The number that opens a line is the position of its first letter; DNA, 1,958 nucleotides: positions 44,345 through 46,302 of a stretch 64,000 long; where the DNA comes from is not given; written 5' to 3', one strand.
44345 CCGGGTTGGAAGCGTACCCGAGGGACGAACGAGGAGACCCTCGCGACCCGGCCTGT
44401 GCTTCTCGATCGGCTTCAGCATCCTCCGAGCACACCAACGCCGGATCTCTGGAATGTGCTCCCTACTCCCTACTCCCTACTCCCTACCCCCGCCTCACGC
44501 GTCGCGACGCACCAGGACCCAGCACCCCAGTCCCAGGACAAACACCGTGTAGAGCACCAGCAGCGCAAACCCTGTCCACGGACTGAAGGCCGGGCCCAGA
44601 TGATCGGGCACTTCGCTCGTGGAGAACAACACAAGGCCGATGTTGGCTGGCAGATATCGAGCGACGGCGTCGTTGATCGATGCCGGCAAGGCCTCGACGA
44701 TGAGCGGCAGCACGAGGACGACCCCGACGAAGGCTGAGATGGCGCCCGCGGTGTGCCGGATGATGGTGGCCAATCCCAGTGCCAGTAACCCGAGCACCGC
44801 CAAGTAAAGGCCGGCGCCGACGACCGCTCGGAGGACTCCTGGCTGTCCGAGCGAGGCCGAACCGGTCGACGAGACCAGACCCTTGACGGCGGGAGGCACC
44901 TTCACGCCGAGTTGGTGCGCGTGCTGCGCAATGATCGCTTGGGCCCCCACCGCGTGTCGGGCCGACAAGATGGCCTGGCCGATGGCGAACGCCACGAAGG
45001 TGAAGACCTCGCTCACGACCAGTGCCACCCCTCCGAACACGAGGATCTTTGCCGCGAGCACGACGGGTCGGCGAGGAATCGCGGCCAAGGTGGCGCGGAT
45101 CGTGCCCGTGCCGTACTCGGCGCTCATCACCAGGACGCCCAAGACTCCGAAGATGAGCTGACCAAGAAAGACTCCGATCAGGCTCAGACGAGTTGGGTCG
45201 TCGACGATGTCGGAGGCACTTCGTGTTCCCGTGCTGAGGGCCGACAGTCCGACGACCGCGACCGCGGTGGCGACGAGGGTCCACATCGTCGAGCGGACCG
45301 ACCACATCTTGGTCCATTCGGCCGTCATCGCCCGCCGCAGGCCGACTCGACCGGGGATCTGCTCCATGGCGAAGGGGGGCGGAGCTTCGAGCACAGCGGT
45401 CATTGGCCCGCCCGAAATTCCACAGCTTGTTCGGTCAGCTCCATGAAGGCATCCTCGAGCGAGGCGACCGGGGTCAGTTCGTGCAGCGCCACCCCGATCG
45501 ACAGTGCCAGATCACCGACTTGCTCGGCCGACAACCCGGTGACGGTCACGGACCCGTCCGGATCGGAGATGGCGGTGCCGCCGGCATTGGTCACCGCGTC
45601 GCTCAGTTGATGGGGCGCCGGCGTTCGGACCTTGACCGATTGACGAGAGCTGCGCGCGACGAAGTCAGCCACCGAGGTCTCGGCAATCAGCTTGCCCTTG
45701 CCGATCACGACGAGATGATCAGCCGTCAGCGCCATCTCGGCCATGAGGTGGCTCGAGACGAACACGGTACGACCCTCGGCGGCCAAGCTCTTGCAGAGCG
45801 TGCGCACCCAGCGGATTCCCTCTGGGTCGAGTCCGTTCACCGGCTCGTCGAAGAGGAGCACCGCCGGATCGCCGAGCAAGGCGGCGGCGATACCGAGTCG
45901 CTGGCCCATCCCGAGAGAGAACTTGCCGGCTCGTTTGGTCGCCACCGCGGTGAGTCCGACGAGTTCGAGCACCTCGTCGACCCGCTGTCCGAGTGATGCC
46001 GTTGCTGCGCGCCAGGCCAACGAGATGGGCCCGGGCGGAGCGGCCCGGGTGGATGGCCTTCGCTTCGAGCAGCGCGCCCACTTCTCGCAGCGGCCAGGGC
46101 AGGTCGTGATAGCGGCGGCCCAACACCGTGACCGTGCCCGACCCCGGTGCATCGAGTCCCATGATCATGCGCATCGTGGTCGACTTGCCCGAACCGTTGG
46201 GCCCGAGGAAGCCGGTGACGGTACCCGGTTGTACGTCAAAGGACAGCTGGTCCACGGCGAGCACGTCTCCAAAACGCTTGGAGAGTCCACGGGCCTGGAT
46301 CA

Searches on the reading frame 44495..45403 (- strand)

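Call 34: search_protein_families(library=pfam, proteins=[window:44495-45403:-], max_evalue=0.001)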
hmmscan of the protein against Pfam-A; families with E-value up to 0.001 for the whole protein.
window:44495-45403:- (302 aa): 3 families
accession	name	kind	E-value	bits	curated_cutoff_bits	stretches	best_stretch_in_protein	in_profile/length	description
PF12730.13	ABC2_membrane_4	-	1.3e-05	25.7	27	1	28-148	4-127/179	ABC-2 family transporter protein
PF12679.13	ABC2_membrane_2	-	4.7e-05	23.2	27.2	1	68-301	72-282/283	ABC-2 family transporter protein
PF10011.15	DUF2254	-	0.0006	19.2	28.8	1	41-139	61-142/368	Predicted membrane protein (DUF2254)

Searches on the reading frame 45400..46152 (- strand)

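Call 34: search_protein_families(library=pfam, proteins=[window:45400-46152:-], max_evalue=0.001)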
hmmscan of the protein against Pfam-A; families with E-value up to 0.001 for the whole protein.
window:45400-46152:- (250 aa): 2 families
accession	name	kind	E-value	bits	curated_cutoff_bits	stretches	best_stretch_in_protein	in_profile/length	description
PF00005.33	ABC_tran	-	1.2e-08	36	25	1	54-106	81-137/137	ABC transporter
PF13304.12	AAA_21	-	2.5e-08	34.8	27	1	75-138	235-301/304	AAA domain, putative AbiEii toxin, Type IV TA system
